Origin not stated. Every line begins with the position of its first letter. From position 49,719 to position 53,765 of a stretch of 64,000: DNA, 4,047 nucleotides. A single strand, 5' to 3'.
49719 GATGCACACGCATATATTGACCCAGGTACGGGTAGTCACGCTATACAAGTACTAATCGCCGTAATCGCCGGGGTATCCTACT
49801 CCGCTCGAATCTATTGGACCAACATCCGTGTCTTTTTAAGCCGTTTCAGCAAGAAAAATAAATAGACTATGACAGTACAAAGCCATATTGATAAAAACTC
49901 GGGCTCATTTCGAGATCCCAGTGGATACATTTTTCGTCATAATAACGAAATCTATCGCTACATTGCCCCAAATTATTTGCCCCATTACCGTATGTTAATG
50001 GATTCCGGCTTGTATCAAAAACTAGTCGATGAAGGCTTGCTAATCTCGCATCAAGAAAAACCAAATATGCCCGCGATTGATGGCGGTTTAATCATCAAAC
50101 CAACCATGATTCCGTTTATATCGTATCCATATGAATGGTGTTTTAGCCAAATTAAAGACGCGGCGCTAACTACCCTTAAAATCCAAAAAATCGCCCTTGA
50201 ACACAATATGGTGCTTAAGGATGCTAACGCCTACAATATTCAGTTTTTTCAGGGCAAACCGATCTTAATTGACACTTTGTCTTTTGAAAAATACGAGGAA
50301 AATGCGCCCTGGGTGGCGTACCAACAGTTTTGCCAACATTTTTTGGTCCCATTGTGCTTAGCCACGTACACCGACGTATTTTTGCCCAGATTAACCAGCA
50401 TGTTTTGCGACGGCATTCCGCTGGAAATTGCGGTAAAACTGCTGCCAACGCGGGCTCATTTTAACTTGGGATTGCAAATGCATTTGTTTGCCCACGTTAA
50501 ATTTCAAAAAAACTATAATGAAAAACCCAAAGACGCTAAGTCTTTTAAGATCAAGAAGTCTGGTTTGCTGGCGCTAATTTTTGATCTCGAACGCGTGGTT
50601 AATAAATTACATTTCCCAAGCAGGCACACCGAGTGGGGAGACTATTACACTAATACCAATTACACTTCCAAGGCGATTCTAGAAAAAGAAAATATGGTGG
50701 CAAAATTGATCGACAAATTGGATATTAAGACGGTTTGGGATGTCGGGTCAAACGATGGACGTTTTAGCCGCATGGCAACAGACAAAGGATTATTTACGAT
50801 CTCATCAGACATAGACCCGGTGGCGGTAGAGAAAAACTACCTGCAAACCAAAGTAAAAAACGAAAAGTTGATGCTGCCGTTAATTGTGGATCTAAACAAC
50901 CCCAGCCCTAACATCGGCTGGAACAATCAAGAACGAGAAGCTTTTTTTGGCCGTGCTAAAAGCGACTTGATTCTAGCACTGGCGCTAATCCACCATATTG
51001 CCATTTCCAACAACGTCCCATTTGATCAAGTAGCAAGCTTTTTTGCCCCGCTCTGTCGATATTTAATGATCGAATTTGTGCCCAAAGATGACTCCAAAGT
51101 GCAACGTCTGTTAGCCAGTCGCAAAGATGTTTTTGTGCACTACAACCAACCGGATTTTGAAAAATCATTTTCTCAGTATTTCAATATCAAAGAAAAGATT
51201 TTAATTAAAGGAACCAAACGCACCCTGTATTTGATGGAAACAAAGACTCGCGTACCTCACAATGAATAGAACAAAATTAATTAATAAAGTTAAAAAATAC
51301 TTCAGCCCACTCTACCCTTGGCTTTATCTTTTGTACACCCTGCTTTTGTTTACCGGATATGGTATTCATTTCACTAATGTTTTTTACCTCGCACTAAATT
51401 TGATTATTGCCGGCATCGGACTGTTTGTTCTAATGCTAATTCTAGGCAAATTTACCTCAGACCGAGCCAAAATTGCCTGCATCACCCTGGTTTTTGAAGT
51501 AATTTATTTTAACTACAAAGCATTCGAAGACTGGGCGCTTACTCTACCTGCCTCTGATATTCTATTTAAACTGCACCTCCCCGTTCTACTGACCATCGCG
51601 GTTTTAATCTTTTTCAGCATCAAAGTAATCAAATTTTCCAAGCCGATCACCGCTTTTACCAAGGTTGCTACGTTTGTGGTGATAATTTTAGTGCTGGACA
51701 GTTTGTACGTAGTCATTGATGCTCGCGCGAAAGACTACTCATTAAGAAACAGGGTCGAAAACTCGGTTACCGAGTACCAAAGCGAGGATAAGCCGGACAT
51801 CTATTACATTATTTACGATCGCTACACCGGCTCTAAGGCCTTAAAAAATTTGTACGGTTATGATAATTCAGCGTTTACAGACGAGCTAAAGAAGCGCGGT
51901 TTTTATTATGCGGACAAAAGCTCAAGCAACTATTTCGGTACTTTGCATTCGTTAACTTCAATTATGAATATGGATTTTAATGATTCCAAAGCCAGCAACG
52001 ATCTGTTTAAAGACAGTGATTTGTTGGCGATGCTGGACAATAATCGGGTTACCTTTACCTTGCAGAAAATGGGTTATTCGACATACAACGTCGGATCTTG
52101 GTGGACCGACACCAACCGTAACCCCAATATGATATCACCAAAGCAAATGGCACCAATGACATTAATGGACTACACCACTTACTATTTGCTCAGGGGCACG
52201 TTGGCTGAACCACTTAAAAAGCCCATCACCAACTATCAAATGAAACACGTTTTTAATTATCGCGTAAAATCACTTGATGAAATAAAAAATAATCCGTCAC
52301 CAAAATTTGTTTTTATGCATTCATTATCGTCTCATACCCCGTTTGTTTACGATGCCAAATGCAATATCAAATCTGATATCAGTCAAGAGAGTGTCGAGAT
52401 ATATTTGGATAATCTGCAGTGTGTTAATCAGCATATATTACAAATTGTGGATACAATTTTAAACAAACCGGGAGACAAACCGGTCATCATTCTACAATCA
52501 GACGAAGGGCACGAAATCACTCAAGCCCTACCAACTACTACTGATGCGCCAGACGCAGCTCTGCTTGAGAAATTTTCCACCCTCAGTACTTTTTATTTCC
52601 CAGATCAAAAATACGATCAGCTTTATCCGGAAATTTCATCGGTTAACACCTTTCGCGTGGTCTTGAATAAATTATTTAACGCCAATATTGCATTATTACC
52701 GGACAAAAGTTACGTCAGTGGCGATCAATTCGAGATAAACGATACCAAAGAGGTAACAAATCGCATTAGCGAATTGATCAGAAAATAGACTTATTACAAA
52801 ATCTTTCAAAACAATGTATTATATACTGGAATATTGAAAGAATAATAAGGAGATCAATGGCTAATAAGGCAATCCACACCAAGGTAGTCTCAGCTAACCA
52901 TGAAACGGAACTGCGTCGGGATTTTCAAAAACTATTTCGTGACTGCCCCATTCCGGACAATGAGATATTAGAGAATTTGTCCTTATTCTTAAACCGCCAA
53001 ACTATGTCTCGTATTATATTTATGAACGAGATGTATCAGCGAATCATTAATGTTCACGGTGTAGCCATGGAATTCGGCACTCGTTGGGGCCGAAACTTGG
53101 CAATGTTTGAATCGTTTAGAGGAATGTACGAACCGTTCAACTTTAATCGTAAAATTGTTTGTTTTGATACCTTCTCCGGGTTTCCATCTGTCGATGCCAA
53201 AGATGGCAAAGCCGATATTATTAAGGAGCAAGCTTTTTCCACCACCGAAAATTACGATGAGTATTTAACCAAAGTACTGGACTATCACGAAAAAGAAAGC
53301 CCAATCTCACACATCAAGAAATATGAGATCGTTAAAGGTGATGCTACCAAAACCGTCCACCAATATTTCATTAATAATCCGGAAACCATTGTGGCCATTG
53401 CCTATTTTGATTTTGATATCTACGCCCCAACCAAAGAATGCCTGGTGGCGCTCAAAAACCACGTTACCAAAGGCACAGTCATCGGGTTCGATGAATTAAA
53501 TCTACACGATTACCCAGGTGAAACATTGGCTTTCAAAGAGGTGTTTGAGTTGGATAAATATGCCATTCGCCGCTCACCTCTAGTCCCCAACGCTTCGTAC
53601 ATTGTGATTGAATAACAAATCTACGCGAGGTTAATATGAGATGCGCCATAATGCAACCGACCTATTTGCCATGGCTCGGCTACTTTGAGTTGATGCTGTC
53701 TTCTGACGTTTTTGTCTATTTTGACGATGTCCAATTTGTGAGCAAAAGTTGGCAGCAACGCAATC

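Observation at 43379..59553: Complete-looking pseudaminic-acid-type nonulosonic acid pathway with extra methyltransferases and paired GT-B transferases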

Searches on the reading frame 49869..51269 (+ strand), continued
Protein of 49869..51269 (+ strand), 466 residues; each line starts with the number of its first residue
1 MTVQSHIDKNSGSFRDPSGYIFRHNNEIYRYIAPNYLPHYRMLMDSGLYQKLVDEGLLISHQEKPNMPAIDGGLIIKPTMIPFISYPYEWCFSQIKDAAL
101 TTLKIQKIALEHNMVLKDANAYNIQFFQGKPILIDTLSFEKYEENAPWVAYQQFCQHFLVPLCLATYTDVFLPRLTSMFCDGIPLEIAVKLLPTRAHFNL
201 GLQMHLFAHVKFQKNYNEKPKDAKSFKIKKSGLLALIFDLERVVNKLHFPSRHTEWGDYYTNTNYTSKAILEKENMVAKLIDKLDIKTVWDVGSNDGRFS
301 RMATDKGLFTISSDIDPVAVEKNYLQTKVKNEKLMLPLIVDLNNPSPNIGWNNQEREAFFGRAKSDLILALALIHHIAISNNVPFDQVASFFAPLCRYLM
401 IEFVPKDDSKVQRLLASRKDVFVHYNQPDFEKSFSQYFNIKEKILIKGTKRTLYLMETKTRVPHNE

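Call 93: fold_search(model_id=the predicted structure, library=pdb)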
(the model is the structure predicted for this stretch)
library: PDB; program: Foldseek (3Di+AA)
matches with E <= 10: 1972; with E <= 0.001: 763
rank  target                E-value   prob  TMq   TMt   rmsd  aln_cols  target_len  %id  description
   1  4ax8                  4.5e-08  1.00  0.31  0.31   7.5       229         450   14  Medium resolution structure of the bifunctional kinase- methyltransferase WbdD (released 2012-10-03)
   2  4azs                  5.0e-08  1.00  0.30  0.32   7.6       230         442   14  High resolution (2.2 A) crystal structure of WbdD. (released 2012-09-26)
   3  4qdk_A                6.6e-08  1.00  0.33  0.64   5.1       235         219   17  Crystal structure of magnesium protoporphyrin IX methyltransferase (ChlM) from Synechocystis PCC 6803 with bound SAH (released 2014-08-06)
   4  4azt                  1.2e-07  1.00  0.29  0.31   6.2       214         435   14  Co-crystal structure of WbdD and kinase inhibitor LY294002. (released 2012-09-26)
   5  4qdj                  1.4e-07  1.00  0.31  0.63   4.4       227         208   17  Crystal structure of magnesium protoporphyrin IX methyltransferase (ChlM) from Synechocystis PCC 6803 with bound SAM (released 2014-08-06)
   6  4qdk_B                1.9e-07  1.00  0.32  0.63   5.2       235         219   17  Crystal structure of magnesium protoporphyrin IX methyltransferase (ChlM) from Synechocystis PCC 6803 with bound SAH (released 2014-08-06)
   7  8rye_A                2.9e-07  1.00  0.33  0.59   5.4       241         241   12  AzeJ in complex with MTA and AZE from Pseudomonas aeruginosa (P2(1)2(1)2) (released 2025-01-01)
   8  3ofj                  3.1e-07  1.00  0.31  0.73   4.2       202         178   11  Crystal structure of N-methyltransferase NodS from Bradyrhizobium japonicum WM9 (released 2010-10-27)
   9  8ryf_B                3.5e-07  1.00  0.31  0.60   5.5       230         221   10  AzeJ in complex with MTA and AZE from Pseudomonas aeruginosa (P4(2)22) (released 2025-01-01)
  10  8rye_B                4.1e-07  1.00  0.33  0.61   5.0       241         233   12  AzeJ in complex with MTA and AZE from Pseudomonas aeruginosa (P2(1)2(1)2) (released 2025-01-01)
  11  4azw                  5.1e-07  1.00  0.30  0.34   5.4       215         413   13  Crystal structure of monomeric WbdD. (released 2012-09-26)
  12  1ve3_A                6.8e-07  1.00  0.30  0.62   6.6       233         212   14  Crystal structure of PH0226 protein from Pyrococcus horikoshii OT3 (released 2005-05-24)
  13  2xva_D                7.1e-07  1.00  0.29  0.63   7.0       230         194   11  Crystal structure of the tellurite detoxification protein TehB from E. coli in complex with sinefungin (released 2011-02-16)
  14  3cgg_A                1.1e-06  1.00  0.27  0.62   4.6       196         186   13  Crystal structure of TehB-like SAM-dependent methyltransferase (NP_600671.1) from Corynebacterium glutamicum ATCC 1303 (released 2008-03-18)
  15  4dq0_A                1.1e-06  1.00  0.28  0.61   7.6       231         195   11  The crystal structure of tellurite resistance protein from Escherichia coli O157:H7 str. Sakai (released 2012-02-29)
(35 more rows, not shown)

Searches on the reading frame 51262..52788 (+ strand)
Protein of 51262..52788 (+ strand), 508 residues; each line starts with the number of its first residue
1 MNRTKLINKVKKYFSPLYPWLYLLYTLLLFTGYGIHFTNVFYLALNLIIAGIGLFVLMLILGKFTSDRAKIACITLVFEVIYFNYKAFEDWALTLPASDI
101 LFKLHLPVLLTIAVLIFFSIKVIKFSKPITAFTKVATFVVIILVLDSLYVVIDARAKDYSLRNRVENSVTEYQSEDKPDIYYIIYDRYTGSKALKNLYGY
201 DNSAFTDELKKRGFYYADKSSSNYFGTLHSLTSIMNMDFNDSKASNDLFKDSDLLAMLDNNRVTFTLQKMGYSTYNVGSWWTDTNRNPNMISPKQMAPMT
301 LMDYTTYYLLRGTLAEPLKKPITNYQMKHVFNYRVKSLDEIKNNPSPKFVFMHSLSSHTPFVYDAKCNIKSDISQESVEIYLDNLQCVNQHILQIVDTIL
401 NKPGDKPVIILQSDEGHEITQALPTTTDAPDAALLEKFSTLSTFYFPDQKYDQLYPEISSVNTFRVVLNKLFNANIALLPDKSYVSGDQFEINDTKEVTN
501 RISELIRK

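Call 3: search_protein_families(library=ncbifam, proteins=[window:51262-52788:+], max_evalue=0.001)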
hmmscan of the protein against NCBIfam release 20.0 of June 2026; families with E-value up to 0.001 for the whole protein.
window:51262-52788:+ (508 aa): 0 families

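Call 4: search_protein_families(library=pfam, proteins=[window:51262-52788:+], max_evalue=0.001)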
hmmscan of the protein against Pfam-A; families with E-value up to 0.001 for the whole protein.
window:51262-52788:+ (508 aa): 1 family
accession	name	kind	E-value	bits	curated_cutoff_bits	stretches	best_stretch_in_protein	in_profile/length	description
PF00884.28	Sulfatase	-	1.3e-10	41.5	25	1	203-462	26-268/301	Sulfatase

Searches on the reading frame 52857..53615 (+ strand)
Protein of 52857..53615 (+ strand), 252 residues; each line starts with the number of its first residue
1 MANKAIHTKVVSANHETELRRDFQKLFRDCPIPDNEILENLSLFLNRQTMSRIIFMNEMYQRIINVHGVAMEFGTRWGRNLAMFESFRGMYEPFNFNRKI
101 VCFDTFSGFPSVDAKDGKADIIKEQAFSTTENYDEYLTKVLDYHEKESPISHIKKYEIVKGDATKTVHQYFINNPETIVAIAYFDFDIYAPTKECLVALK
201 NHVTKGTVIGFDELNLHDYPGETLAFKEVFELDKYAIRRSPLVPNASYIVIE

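Call 3: search_protein_families(library=ncbifam, proteins=[window:52857-53615:+], max_evalue=0.001)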
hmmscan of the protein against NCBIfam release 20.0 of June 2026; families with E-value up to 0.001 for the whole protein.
window:52857-53615:+ (252 aa): 0 families

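Call 4: search_protein_families(library=pfam, proteins=[window:52857-53615:+], max_evalue=0.001)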
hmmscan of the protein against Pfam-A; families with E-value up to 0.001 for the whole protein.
window:52857-53615:+ (252 aa): 0 families

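Call 21: search_solved_structures(query=window:52857-53615:+, max_evalue=1)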
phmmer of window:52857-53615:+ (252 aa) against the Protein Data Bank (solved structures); distinct sequences matched with E-value up to 1: 4.
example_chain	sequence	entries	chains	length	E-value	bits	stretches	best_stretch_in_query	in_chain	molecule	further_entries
4gf5_A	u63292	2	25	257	1.9e-59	204.6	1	13-249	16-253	CalS11 | TDP-rhamnose 3'-O-methyltransferase (CalS11)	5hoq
3tos_A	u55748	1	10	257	1.9e-59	204.6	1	13-249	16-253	CalS11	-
8b6g_CK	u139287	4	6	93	0.19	14.7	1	53-128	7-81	Transmembrane protein, putative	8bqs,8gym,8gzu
5z6b_A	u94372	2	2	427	0.39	13.7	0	100-154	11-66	Putative ABC transporter substrate-binding protein YesO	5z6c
